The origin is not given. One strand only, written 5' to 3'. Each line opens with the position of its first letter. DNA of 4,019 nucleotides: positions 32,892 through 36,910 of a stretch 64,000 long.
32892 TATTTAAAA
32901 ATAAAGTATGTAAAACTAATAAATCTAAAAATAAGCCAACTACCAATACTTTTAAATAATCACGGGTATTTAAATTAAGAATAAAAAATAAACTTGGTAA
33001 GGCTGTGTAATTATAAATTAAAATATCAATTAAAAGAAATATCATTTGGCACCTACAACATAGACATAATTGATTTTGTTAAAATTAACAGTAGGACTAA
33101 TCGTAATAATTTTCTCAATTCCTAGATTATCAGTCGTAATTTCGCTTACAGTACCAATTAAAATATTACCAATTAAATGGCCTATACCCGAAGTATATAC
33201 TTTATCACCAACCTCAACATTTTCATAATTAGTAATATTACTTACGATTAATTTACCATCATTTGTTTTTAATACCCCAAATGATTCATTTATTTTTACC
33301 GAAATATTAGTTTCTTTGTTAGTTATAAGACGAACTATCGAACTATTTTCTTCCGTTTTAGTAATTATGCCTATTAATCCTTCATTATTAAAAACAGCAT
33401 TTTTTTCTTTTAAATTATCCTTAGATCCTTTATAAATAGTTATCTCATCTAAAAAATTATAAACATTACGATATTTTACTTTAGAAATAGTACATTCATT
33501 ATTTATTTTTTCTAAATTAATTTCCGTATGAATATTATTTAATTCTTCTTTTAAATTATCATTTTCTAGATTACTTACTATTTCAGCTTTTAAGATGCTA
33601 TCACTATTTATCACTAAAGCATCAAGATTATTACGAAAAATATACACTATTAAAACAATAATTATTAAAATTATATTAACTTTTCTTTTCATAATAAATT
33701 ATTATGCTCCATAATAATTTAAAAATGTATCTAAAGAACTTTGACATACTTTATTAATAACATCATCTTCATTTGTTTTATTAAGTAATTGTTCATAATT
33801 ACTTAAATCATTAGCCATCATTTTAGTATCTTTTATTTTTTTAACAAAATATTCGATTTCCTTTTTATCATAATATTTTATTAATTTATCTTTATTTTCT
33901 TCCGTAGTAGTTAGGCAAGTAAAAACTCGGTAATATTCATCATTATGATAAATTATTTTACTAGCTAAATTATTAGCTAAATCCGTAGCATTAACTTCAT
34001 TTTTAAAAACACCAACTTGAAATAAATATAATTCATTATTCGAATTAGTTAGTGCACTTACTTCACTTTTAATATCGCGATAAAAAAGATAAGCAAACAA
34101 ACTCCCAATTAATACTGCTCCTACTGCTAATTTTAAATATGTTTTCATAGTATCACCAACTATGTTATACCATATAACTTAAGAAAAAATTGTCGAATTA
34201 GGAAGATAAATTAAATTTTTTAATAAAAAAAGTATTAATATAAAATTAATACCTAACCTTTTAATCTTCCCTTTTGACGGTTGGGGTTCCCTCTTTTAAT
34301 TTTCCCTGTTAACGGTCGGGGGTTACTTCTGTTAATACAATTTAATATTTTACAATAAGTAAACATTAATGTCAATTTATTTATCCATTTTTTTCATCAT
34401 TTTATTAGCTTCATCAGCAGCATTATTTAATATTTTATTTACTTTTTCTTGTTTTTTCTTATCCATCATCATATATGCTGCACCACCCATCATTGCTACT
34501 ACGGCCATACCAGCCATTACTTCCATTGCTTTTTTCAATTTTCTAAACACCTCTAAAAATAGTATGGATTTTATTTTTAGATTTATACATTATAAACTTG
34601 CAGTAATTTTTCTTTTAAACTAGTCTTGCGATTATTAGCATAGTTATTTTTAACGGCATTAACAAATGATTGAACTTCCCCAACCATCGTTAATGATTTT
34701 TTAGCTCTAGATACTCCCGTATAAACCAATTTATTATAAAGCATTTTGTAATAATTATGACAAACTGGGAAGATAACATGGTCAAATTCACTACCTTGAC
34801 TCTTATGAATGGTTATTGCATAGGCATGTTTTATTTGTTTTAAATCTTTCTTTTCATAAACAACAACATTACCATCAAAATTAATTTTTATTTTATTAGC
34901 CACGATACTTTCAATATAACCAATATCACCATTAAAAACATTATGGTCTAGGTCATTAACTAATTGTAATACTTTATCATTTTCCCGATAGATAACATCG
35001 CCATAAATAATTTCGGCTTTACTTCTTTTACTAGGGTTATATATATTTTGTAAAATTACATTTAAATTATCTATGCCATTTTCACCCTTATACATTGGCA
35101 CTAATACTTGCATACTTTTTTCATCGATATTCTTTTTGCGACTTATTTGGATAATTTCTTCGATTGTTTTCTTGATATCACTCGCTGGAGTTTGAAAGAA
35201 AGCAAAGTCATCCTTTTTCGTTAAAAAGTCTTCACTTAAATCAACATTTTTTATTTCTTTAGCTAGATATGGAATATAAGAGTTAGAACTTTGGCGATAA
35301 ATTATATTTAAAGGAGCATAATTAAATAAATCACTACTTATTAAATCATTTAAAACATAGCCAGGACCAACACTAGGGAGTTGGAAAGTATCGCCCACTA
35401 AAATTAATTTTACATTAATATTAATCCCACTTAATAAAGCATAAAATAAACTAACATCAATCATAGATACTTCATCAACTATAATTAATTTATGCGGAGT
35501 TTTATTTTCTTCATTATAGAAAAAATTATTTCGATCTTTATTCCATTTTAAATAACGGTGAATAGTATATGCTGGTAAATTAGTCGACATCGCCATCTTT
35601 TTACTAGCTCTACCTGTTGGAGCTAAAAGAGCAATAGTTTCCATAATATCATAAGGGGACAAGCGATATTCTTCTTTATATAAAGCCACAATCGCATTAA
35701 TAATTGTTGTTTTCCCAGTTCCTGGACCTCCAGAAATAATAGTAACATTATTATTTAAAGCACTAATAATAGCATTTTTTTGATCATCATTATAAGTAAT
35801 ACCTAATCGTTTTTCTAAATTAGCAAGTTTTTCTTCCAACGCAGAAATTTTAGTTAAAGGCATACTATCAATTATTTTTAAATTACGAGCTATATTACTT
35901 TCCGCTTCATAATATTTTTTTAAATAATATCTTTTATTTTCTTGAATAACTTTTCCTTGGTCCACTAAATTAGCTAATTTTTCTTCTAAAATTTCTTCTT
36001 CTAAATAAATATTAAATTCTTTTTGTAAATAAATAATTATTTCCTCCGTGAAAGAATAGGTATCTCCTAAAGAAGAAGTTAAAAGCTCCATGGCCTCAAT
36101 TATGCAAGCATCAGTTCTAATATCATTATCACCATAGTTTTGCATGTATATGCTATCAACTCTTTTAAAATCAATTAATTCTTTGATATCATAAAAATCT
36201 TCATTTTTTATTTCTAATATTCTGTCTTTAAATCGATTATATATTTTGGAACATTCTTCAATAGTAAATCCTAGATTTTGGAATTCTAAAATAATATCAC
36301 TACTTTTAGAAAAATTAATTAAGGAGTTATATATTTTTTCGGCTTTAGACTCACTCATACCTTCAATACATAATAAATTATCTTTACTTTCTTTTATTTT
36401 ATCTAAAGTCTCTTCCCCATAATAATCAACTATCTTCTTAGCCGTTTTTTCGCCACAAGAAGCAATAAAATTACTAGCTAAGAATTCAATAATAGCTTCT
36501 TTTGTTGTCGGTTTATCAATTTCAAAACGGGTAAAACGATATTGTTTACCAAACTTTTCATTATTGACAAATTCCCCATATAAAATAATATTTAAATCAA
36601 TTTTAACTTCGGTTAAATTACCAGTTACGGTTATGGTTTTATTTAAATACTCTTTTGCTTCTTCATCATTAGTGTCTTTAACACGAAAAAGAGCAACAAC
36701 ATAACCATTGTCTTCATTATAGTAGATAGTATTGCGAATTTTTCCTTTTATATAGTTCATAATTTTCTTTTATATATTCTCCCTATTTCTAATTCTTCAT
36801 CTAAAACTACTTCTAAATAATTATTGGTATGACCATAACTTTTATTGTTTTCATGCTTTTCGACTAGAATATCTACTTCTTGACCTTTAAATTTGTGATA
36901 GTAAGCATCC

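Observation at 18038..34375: Three ToxI-like repeat-RNA cassettes within 16 kb, only one with a recognisable toxin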

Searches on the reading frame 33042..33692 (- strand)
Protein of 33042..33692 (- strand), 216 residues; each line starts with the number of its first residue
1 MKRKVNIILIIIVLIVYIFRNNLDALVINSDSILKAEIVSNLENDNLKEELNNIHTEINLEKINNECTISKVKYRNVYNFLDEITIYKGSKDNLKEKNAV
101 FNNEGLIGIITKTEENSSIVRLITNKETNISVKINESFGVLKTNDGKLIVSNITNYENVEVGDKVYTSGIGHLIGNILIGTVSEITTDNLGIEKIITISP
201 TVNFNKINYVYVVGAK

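Call 9: search_protein_families(library=pfam, proteins=[window:33042-33692:-], max_evalue=0.01)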
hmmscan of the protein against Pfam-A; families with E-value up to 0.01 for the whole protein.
window:33042-33692:- (216 aa): 1 family
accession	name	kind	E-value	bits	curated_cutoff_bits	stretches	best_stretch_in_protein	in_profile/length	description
PF04085.20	MreC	-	2.3e-32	112.2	28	1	74-213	3-146/147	Rod shape-determining protein MreC, barrel core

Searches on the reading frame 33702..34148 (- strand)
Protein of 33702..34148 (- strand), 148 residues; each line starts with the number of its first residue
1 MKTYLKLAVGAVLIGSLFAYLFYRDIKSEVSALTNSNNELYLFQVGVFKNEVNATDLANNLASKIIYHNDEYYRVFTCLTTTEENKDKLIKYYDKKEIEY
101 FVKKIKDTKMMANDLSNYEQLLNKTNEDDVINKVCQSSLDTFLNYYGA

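Call 9: search_protein_families(library=pfam, proteins=[window:33702-34148:-], max_evalue=0.01)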
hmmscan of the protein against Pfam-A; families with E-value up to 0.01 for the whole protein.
window:33702-34148:- (148 aa): 0 families

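Call 10: search_protein_families(library=ncbifam, proteins=[window:33702-34148:-], max_evalue=0.01)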
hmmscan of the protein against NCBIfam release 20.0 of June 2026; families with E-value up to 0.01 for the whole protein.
window:33702-34148:- (148 aa): 0 families

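Call 16: find_encoding_contigs(protein=window:33702-34148:-, flank=10000, max_places=10)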
Protein window:33702-34148:- (148 aa): 4 contigs read that carry it; 3 places shown.
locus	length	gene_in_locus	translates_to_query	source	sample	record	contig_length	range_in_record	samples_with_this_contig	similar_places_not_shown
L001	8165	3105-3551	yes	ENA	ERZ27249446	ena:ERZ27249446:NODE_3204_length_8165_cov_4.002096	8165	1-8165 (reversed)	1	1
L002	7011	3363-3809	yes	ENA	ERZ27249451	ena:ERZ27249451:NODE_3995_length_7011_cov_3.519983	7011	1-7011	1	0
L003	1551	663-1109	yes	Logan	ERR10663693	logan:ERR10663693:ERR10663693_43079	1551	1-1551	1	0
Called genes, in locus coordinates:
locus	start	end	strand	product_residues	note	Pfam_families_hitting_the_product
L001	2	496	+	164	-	?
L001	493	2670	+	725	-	PF23139:OB_YrrC, PF20720:nSTAND3 (faint), PF14490:HHH_RecD2, PF13086:AAA_11 (weak), PF13245:AAA_19, PF13604:AAA_30, PF18335:SH3_13, PF13538:UvrD_C_2, +1 more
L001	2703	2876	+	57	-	-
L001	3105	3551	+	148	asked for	-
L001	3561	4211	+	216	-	PF04085:MreC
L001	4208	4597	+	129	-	-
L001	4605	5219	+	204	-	PF01551:Peptidase_M23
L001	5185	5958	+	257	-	PF02163:Peptidase_M50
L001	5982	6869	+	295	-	-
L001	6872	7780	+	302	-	-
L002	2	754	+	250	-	?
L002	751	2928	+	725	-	PF23139:OB_YrrC, PF20720:nSTAND3 (faint), PF14490:HHH_RecD2, PF13086:AAA_11 (weak), PF13245:AAA_19, PF13604:AAA_30, PF18335:SH3_13, PF13538:UvrD_C_2, +1 more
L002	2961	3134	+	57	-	-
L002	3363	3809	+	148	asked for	-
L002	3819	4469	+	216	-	PF04085:MreC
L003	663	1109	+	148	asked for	-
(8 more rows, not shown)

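Call 39: search_protein_families(library=padloc, proteins=[window:33702-34148:-], max_evalue=0.1)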
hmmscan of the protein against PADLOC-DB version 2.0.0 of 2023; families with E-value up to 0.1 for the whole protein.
window:33702-34148:- (148 aa): 2 families
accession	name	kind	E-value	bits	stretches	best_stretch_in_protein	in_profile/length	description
PDLC00165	HamA1|HamA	-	0.0052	14.2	1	82-141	205-263/308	DUF1837 domain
PDLC01928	CARF7--CARF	-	0.0074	13.8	1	24-105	147-228/278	-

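Call 40: search_protein_families(library=phrogs, proteins=[window:33702-34148:-], max_evalue=0.1)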
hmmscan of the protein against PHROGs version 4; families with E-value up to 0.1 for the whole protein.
window:33702-34148:- (148 aa): 3 families
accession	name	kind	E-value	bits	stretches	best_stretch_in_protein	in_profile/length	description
phrog_22655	-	unknown function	0.00034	20.4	1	48-147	189-294/508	-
phrog_4626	-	unknown function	0.028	15.9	1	76-143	19-90/101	-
phrog_36018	-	unknown function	0.037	15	1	11-98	21-111/153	-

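Call 61: find_homologous_proteins(query=window:33702-34148:-, max_evalue=1e-10)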
Query window:33702-34148:- (148 aa): 9 proteins with E <= 1e-10 among 15 candidates.
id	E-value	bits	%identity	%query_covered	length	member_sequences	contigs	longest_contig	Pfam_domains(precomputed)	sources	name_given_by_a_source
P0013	5.0e-85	300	97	100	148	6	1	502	-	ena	-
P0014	2.3e-39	152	51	98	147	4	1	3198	-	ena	-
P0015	6.8e-39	151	52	98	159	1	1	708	-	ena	-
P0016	2.4e-37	146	53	98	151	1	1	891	-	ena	-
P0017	5.6e-37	145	53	98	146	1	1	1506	-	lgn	-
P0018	5.5e-35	138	52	98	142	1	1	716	-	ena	-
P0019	4.6e-34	135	50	96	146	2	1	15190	-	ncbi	-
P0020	3.3e-26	110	41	98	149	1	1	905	-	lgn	-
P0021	5.0e-26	109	45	94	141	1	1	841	-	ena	-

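Call 62: find_encoding_contigs(protein=P0013, flank=5000, max_places=8)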
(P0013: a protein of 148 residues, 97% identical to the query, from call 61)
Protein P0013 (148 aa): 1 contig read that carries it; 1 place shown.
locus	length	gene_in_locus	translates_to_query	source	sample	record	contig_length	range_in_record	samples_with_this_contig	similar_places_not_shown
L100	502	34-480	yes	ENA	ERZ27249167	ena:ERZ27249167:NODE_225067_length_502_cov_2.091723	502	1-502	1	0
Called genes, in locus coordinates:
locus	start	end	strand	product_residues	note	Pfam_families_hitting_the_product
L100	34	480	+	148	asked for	-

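Call 63: find_encoding_contigs(protein=P0014, flank=5000, max_places=4)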
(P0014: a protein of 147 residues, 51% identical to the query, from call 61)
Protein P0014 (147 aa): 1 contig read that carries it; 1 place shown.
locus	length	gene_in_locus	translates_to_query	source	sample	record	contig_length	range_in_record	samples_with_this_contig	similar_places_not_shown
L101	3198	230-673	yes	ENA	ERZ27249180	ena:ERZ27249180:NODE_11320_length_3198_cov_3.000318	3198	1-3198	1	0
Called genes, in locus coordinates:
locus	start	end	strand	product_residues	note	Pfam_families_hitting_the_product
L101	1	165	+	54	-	?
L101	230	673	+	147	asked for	-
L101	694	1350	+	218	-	PF04085:MreC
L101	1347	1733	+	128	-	-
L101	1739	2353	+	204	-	PF01551:Peptidase_M23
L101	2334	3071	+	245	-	PF02163:Peptidase_M50 (weak)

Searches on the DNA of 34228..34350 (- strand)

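Call 80: search_dna_similar(query=window:34228-34350:-, collection=plasmids, mode=distant, max_evalue=1, max_rows=10)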
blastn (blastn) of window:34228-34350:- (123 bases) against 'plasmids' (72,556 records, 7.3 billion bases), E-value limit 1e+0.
No match.

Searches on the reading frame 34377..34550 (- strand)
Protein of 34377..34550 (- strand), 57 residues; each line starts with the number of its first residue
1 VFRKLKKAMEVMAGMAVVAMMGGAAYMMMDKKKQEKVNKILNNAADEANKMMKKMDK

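Call 9: search_protein_families(library=pfam, proteins=[window:34377-34550:-], max_evalue=0.01)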
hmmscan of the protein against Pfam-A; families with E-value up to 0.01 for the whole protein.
window:34377-34550:- (57 aa): 0 families

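Call 10: search_protein_families(library=ncbifam, proteins=[window:34377-34550:-], max_evalue=0.01)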
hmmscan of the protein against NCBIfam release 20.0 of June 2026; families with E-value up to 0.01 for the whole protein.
window:34377-34550:- (57 aa): 2 families
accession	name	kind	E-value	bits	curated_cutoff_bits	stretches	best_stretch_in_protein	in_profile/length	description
NF004285.1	PRK05696.1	equivalog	0.0047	16.7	179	1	4-50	17-62/171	flagellar basal body-associated protein FliL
TIGR04527.1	mycoplas_twoTM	subfamily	0.0053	16.5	125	1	1-56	4-57/248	MG_279/MG_280 family protein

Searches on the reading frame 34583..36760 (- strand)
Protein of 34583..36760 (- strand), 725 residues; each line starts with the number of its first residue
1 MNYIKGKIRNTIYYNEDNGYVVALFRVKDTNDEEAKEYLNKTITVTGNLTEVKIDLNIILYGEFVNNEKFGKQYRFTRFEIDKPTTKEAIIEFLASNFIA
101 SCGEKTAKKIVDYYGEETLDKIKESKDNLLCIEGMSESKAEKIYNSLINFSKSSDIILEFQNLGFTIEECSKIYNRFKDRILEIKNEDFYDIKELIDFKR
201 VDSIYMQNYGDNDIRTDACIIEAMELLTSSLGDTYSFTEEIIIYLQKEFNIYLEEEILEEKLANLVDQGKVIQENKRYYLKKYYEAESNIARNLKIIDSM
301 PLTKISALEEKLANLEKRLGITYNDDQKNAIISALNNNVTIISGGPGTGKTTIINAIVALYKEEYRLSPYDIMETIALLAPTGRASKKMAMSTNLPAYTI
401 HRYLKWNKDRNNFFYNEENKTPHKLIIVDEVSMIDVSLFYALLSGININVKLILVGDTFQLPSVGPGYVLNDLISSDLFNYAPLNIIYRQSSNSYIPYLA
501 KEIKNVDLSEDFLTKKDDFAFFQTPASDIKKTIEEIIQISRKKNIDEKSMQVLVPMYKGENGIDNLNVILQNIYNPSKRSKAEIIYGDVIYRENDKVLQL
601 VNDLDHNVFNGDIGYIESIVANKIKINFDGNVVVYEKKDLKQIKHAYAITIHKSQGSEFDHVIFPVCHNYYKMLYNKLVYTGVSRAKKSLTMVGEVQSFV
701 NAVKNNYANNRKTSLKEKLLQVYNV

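Call 9: search_protein_families(library=pfam, proteins=[window:34583-36760:-], max_evalue=0.01)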
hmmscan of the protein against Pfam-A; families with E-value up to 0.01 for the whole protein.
window:34583-36760:- (725 aa): 17 families
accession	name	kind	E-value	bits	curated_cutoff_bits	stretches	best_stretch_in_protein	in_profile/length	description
PF13245.12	AAA_19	-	2.3e-40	138.3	25.1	1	327-466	1-134/134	AAA domain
PF13604.12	AAA_30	-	3.1e-34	118.8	27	1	323-505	2-170/191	AAA domain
PF23139.1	OB_YrrC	-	8.7e-19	67.7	27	1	1-84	1-76/76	ATP-dependent DNA helicase YrrC, OB-fold domain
PF18335.7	SH3_13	-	5.5e-18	64.9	41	1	566-626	1-63/65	ATP-dependent RecD-like DNA helicase SH3 domain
PF13538.12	UvrD_C_2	-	2.2e-17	63.1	27.4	1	645-693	1-52/52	UvrD-like helicase C-terminal domain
PF01443.25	Viral_helicase1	-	7.9e-13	49.2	21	2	341-490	2-127/228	Viral superfamily 1 RNA helicase core domain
PF14490.11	HHH_RecD2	-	1.2e-12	48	27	1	153-235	5-92/92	ATP-dependent RecD2 DNA helicase HHH domain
PF13086.12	AAA_11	-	8.5e-11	42.6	27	1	323-361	2-41/257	AAA domain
PF20720.3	nSTAND3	-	2e-05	24.8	27.2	1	334-371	14-52/155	Novel STAND NTPase 3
PF13401.12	AAA_22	-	3.6e-05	24.5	27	1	337-458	5-124/130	AAA domain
PF00580.27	UvrD-helicase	-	0.00021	21.5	23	1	324-390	2-62/271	UvrD/REP helicase N-terminal domain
PF01656.29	CbiA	-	0.00041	20.8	25.4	1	339-581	1-102/125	CobQ/CobB/MinD/ParA nucleotide binding domain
PF03193.22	RsgA_GTPase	-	0.00086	19.6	30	1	302-359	68-128/174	RsgA GTPase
PF13555.12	AAA_29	-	0.0032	17.6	27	1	337-360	22-45/61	P-loop containing region of AAA domain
PF09848.15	SLFN-g3_helicase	-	0.004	16.9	24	0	338-430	2-87/354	Schlafen group 3, DNA/RNA helicase domain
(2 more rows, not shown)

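Call 10: search_protein_families(library=ncbifam, proteins=[window:34583-36760:-], max_evalue=0.01)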
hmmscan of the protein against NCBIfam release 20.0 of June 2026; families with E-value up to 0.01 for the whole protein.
window:34583-36760:- (725 aa): 15 families
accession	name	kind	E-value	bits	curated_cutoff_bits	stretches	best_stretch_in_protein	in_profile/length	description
TIGR01448.2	helicase_RecD2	equivalog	2.1e-204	680.7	500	1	6-718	1-712/713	SF1B family DNA helicase RecD2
TIGR01447.1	recD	equivalog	2.6e-74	250.9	310.15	1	252-707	84-587/597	exodeoxyribonuclease V subunit alpha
NF008127.0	PRK10875.1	equivalog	2.9e-45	155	671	2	270-474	105-321/619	exodeoxyribonuclease V subunit alpha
TIGR02768.1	TraA_Ti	equivalog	7.5e-27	93.9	590.45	1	264-702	304-723/751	Ti-type conjugative transfer relaxase TraA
NF010464.0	PRK13889.1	subfamily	1.4e-18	66.2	1015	1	262-662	285-673/992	conjugal transfer relaxase TraA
NF010402.0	PRK13826.1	subfamily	2.1e-15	55.7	1317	1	267-701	329-744/1102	Dtr system oriT relaxase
NF010263.0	PRK13709.1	equivalog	6.5e-09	33.6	2212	1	326-467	974-1109/1752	conjugative transfer relaxase/helicase TraI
NF040671.1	PLuB_AAA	exception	1.7e-07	29.1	999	1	394-464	936-1001/1256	PLuB system helicase-like protein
TIGR00618.1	sbcc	subfamily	0.00014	19.9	478.5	1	333-410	23-101/1043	exonuclease subunit SbcC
NF041254.1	motor_HelR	exception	0.00017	20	750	0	322-363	187-222/706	RNA polymerase recycling motor ATPase HelR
TIGR02788.1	VirB11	equivalog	0.00046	19.3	249.95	1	327-367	133-174/308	P-type DNA transfer ATPase VirB11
TIGR02782.1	TrbB_P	equivalog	0.0019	17.5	304.55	1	326-362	124-161/303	P-type conjugative transfer ATPase TrbB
NF010407.0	PRK13833.1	subfamily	0.0026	17.2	499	1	325-360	131-167/323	conjugal transfer protein TrbB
TIGR03819.1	heli_sec_ATPase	hypoth_equivalog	0.0071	15.6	373.15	0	338-367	179-208/340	TadA family conjugal transfer-associated ATPase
NF010469.0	PRK13894.1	subfamily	0.0075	15.6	508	0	325-359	136-171/320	conjugal transfer ATPase TrbB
